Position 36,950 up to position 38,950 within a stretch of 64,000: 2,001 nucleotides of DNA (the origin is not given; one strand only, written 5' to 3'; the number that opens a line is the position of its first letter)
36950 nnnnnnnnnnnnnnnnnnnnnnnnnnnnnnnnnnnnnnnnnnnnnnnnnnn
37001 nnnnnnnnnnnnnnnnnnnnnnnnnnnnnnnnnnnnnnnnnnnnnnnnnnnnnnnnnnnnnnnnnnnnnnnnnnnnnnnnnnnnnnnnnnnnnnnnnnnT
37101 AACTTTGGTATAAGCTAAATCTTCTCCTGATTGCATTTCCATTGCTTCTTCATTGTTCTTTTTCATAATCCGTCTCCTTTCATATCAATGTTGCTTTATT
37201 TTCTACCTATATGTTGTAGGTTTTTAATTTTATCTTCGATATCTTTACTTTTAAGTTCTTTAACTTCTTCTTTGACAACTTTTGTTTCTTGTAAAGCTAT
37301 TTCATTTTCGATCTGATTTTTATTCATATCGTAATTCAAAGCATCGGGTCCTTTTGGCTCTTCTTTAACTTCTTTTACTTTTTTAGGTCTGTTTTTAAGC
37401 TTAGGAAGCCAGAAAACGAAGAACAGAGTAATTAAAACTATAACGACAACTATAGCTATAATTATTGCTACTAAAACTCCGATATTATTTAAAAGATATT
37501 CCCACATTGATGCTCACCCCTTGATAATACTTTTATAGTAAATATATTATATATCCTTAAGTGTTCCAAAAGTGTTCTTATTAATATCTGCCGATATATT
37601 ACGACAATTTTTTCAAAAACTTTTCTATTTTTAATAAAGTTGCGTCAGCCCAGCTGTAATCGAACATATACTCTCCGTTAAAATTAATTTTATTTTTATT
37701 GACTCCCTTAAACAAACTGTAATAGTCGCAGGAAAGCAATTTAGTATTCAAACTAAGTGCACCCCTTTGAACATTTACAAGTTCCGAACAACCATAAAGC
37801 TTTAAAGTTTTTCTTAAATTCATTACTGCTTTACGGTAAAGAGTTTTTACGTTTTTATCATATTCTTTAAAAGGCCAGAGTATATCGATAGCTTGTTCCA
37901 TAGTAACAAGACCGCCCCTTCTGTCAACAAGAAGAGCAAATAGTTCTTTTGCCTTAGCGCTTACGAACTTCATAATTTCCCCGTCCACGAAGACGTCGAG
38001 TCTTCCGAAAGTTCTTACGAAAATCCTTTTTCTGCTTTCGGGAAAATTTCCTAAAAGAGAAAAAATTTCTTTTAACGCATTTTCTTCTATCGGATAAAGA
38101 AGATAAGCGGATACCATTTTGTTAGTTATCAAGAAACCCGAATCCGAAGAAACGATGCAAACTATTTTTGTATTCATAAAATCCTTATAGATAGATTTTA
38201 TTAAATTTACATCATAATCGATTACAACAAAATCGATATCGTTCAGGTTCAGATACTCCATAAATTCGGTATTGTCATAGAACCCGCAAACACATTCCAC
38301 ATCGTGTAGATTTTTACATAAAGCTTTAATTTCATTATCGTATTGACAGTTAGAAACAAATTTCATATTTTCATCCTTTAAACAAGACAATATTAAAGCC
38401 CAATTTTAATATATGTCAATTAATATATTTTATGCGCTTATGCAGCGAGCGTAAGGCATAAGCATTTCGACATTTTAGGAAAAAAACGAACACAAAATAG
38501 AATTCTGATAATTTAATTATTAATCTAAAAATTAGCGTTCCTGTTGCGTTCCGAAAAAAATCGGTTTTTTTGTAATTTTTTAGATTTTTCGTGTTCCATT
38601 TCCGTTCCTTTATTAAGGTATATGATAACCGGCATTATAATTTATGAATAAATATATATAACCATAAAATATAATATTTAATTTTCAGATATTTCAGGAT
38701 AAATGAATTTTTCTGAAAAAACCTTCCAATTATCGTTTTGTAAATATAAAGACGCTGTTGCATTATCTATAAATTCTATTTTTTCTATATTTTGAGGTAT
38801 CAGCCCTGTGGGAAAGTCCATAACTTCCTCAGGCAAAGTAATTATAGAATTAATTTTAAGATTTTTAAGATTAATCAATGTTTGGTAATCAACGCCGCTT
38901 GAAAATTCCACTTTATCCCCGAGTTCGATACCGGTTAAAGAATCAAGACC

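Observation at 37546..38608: Six same-orientation GGAAC(A/G)(C/G) heptamers in three 11-bp-phased pairs flanking the SARP-like regulator gene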

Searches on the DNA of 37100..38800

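Call 58: search_rna_families(source=window, start=37100, end=38800, threshold=evalue, max_evalue=1)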
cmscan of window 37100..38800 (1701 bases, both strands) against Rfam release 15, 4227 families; matches with E-value up to 1: 0.
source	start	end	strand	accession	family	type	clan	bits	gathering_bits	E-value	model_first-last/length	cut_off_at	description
